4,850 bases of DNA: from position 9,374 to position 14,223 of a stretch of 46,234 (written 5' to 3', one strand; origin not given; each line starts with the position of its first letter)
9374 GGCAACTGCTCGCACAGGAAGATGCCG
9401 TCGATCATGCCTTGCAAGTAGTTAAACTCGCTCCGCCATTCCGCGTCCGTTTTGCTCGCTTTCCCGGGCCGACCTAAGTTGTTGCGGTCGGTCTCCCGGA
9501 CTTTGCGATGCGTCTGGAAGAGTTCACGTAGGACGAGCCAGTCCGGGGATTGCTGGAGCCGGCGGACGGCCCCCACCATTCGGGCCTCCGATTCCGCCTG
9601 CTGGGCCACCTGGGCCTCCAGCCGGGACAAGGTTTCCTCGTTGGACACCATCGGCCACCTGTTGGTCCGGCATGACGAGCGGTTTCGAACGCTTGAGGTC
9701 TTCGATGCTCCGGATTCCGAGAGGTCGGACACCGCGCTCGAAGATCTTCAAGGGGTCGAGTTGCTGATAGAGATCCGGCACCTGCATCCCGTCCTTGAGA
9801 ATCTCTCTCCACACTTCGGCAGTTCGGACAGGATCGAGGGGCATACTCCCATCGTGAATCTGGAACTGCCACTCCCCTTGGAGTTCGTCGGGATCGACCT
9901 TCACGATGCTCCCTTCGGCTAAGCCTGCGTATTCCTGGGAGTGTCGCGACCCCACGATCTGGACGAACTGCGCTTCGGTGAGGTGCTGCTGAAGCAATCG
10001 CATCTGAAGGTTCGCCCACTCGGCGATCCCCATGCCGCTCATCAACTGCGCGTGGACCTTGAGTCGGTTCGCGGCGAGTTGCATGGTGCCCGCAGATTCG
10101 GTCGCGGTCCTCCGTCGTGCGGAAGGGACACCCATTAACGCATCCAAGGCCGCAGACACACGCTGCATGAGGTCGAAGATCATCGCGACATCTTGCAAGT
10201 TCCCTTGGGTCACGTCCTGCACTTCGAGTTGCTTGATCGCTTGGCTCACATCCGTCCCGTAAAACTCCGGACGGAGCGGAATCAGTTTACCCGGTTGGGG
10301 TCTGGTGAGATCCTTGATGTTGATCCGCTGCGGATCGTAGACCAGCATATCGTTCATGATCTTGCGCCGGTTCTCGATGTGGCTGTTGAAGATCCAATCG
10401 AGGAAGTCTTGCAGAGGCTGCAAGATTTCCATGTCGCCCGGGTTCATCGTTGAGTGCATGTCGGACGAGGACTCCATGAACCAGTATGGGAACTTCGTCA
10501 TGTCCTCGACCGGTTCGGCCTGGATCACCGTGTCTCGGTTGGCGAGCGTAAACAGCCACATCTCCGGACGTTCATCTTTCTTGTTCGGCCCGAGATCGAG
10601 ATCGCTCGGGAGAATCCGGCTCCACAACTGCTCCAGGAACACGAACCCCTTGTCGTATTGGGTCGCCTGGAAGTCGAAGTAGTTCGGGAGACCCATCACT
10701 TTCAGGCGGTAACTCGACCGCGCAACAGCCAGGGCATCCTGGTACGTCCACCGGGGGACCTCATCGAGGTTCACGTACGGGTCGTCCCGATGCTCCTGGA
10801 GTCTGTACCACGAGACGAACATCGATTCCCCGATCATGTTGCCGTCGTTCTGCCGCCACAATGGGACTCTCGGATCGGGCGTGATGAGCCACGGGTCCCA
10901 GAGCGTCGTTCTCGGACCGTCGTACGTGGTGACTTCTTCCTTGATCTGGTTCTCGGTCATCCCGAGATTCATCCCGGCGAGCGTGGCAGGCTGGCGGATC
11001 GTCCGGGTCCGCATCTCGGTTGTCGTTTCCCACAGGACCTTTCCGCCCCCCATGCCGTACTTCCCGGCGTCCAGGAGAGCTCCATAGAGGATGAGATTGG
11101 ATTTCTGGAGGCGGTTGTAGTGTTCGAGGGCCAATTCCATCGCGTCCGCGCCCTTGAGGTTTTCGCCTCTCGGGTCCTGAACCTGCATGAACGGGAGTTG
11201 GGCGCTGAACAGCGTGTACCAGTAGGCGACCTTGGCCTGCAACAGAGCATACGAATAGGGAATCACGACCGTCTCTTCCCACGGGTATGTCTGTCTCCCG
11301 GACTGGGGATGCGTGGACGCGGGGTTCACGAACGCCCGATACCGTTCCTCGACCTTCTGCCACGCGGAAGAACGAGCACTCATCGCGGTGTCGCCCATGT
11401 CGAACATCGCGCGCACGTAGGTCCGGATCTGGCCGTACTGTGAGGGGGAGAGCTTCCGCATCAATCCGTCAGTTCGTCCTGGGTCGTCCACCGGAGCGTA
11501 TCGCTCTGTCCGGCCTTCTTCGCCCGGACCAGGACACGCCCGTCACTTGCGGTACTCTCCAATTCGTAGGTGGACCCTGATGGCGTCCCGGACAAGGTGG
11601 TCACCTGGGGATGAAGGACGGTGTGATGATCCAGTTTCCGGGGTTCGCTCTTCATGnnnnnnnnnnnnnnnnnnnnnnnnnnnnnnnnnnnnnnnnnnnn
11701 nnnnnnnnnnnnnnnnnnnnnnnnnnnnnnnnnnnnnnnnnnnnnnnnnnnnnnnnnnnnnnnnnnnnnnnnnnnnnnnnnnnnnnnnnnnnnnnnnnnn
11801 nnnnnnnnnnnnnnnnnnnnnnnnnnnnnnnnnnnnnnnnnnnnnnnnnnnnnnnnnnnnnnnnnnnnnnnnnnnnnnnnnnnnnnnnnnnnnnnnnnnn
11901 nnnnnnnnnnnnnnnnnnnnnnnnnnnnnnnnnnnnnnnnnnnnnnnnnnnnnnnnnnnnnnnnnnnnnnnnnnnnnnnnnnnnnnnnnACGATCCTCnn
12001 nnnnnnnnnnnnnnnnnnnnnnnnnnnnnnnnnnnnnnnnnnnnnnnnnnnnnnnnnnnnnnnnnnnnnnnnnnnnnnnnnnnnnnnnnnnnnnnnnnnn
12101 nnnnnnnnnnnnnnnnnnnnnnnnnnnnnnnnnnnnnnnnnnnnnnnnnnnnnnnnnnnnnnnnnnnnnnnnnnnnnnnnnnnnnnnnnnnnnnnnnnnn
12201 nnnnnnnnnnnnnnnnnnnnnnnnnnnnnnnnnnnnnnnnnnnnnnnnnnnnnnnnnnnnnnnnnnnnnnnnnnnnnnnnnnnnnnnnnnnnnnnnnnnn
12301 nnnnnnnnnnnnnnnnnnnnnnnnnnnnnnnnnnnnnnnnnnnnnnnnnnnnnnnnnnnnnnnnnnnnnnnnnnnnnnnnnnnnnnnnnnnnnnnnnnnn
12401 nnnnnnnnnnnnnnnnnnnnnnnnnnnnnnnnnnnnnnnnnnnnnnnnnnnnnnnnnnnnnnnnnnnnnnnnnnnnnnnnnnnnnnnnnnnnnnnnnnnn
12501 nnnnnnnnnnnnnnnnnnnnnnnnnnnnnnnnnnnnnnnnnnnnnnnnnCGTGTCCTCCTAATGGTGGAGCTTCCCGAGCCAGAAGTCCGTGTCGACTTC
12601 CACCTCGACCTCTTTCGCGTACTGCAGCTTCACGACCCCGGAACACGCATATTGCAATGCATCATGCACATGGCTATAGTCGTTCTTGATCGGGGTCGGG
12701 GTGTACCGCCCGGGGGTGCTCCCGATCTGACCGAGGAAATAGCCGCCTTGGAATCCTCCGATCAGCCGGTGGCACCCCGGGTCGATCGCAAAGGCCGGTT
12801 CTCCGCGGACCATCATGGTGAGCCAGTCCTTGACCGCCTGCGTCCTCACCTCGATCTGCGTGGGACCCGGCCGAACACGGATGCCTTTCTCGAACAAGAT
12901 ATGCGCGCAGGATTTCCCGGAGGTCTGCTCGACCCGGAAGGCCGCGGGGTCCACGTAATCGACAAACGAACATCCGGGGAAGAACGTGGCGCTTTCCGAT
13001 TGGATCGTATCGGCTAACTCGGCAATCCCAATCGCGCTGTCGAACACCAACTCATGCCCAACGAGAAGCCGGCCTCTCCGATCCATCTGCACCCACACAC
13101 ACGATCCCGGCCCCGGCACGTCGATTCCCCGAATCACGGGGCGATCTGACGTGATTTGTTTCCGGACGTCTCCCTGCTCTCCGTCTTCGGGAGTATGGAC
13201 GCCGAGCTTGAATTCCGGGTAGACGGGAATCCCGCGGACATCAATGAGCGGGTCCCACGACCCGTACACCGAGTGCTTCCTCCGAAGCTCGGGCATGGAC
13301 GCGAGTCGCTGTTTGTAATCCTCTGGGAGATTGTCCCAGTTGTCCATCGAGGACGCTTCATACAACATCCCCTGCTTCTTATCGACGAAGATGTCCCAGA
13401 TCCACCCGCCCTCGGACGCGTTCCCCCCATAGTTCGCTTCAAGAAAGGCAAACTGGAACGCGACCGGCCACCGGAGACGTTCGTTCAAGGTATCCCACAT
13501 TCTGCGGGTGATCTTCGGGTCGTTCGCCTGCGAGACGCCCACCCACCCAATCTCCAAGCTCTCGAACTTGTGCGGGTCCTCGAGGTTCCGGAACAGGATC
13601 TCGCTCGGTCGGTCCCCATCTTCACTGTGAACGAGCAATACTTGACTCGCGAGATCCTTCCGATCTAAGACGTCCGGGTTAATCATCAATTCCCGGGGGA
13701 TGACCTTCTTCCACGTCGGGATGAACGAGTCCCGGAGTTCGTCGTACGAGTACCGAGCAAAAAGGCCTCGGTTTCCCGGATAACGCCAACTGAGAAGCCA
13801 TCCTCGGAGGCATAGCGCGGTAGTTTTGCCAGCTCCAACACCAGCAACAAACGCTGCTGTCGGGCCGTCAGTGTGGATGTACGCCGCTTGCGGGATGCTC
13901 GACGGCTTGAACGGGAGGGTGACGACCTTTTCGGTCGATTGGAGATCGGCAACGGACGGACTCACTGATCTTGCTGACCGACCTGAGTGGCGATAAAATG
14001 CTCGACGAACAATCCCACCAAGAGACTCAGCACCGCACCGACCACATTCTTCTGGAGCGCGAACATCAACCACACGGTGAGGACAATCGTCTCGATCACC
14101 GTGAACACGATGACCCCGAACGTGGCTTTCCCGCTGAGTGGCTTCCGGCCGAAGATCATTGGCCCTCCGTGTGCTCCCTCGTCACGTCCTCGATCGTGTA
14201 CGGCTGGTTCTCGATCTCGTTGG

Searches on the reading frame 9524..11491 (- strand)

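Call 80: search_protein_families(library=phrogs, proteins=[window:9524-11491:-], max_evalue=0.001)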
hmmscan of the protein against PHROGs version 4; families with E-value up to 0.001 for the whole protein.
window:9524-11491:- (655 aa): 2 families
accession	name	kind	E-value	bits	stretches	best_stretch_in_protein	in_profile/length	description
phrog_332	-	connector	1.6e-14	54.2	1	43-478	31-404/560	head-tail adaptor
phrog_15554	-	head and packaging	1e-11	44.7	1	286-486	311-513/666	portal protein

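Call 81: search_protein_families(library=pfam, proteins=[window:9524-11491:-], max_evalue=0.001)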
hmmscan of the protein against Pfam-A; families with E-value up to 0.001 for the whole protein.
window:9524-11491:- (655 aa): 1 family
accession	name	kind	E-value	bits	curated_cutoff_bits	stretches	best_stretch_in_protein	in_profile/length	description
PF23899.1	SU10_portal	-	5e-13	48.8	30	1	305-515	287-489/593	Phage SU10 portal protein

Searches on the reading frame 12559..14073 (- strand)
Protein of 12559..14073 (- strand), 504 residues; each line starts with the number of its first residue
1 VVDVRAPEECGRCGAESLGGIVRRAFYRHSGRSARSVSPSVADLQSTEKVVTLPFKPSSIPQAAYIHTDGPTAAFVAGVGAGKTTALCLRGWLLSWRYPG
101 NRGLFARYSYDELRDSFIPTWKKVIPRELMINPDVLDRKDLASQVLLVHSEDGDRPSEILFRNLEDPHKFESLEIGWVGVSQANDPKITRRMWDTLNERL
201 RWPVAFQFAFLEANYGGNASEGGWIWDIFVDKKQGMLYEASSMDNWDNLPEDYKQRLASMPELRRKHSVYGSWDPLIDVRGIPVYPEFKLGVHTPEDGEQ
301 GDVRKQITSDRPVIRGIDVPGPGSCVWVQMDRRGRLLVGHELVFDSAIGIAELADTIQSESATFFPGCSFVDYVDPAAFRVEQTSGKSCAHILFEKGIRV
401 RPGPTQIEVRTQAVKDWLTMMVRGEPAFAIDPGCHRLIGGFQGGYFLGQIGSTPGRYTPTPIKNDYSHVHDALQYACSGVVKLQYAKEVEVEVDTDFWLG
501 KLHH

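Call 80: search_protein_families(library=phrogs, proteins=[window:12559-14073:-], max_evalue=0.001)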
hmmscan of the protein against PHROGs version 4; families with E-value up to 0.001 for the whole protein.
window:12559-14073:- (504 aa): 3 families
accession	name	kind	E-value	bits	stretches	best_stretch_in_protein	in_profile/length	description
phrog_2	-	head and packaging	1.4e-18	68.1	1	51-482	261-594/807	terminase large subunit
phrog_38319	-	unknown function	4e-07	30.7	1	59-261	7-212/271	-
phrog_979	-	head and packaging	0.00012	21.9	0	56-122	152-219/642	terminase large subunit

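Call 81: search_protein_families(library=pfam, proteins=[window:12559-14073:-], max_evalue=0.001)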
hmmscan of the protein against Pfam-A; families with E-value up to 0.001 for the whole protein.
window:12559-14073:- (504 aa): 0 families
